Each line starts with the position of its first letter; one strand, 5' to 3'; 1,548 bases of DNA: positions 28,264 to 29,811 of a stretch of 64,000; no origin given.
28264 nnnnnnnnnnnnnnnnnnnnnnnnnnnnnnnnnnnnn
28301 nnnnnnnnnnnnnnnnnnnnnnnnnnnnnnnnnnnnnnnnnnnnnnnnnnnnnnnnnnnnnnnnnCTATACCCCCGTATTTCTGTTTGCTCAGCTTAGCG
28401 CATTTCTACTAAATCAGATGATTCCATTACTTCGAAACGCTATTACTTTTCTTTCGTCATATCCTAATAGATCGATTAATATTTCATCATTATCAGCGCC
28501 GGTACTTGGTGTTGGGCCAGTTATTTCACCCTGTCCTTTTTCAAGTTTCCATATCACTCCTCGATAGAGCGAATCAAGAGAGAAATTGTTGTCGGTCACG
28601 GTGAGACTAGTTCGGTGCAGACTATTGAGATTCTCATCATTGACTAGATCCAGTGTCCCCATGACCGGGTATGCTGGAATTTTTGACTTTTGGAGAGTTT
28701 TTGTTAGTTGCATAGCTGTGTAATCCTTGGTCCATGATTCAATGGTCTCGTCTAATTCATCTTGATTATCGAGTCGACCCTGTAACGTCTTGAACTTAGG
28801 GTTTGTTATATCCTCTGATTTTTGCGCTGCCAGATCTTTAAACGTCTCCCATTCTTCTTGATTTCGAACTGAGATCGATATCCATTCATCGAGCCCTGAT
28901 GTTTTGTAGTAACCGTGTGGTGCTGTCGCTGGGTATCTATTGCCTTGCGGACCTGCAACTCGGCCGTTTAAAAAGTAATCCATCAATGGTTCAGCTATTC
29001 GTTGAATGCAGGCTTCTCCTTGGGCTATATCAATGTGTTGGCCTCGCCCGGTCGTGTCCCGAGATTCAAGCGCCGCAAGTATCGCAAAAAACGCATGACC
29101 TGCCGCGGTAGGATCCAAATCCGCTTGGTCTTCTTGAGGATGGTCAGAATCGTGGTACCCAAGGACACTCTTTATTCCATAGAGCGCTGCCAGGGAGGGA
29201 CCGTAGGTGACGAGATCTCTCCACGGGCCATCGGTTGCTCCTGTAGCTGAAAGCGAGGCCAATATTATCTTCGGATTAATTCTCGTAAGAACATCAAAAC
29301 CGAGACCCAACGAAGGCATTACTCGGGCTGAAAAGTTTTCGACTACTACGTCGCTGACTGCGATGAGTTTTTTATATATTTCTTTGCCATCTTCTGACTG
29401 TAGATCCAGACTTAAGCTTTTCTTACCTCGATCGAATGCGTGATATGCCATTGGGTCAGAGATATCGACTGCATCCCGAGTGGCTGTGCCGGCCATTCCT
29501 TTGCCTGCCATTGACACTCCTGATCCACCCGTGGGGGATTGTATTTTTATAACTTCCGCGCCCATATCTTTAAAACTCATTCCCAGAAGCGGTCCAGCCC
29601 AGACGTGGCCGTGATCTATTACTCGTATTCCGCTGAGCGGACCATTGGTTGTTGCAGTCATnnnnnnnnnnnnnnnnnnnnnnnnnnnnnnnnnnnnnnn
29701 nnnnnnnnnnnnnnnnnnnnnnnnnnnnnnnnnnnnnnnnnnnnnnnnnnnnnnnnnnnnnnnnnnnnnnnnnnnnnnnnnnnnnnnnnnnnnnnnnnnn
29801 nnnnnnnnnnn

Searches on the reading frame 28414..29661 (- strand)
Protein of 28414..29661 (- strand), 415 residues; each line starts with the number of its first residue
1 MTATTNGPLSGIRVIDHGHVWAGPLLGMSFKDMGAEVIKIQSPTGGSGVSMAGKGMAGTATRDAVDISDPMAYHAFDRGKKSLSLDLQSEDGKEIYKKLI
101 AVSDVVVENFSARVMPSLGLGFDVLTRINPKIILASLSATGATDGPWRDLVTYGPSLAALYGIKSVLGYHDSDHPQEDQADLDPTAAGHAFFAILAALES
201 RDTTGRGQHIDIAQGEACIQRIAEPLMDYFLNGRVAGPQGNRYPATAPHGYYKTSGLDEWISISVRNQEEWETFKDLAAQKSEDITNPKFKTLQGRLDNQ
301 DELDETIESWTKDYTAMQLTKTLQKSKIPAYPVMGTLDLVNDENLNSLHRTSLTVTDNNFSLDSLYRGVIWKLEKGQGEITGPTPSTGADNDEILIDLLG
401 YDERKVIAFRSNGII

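Call 8: search_protein_families(library=pfam, proteins=[window:28414-29661:-])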
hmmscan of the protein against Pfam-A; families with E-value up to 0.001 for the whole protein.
window:28414-29661:- (415 aa): 1 family
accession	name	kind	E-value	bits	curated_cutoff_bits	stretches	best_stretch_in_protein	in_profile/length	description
PF02515.22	CoA_transf_3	-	7.3e-80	269.3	23.3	1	9-391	1-366/366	CoA-transferase family III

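Call 32: search_solved_structures(query=window:28414-29661:-, max_evalue=1e-30)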
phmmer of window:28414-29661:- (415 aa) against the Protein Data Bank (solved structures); distinct sequences matched with E-value up to 1e-30: 17.
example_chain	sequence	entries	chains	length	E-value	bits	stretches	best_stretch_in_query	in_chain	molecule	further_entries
9fn0_B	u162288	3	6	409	1.5e-44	155.8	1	7-406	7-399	Subunit of Benzylsuccinate CoA-transferase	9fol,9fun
4ed9_A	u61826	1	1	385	6.8e-41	143.8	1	5-343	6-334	CAIB/BAIF family protein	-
4hl6_A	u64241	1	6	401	3.4e-36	128.3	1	5-339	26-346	Uncharacterized protein YfdE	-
10uh_A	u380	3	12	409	1.6e-34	122.8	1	8-414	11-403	Formyl-coenzyme a transferase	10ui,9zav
2vjq_A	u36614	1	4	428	1.5e-32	116.3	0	7-229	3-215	FORMYL-COENZYME A TRANSFERASE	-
1p5h_A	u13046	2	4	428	1.9e-32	116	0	7-229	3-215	Formyl-coenzyme A transferase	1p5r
2vjn_A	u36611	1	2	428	2.2e-32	115.7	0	7-229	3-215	FORMYL-COENZYME A TRANSFERASE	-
9br6_A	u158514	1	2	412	2.3e-32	115.7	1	7-414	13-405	Succinate--hydroxymethylglutarate CoA-transferase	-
2vjp_A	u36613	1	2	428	2.3e-32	115.7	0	7-229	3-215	FORMYL-COENZYME A TRANSFERASE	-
2vjk_A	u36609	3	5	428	2.6e-32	115.5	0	7-229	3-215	FORMYL-COENZYME A TRANSFERASE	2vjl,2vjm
9br7_A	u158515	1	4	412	3.1e-32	115.3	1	7-414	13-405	Succinate--hydroxymethylglutarate CoA-transferase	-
1t4c_A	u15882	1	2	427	3.1e-32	115.3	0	8-229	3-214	Formyl-CoA:oxalate CoA-transferase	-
2vjo_A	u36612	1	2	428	3.6e-32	115.1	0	7-229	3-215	FORMYL-COENZYME A TRANSFERASE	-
1vgr_A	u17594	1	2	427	6.7e-32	114.2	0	8-229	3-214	Formyl-coenzyme A transferase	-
1t3z_A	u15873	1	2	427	8.5e-32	113.8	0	8-229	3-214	Formyl-coenzyme A transferase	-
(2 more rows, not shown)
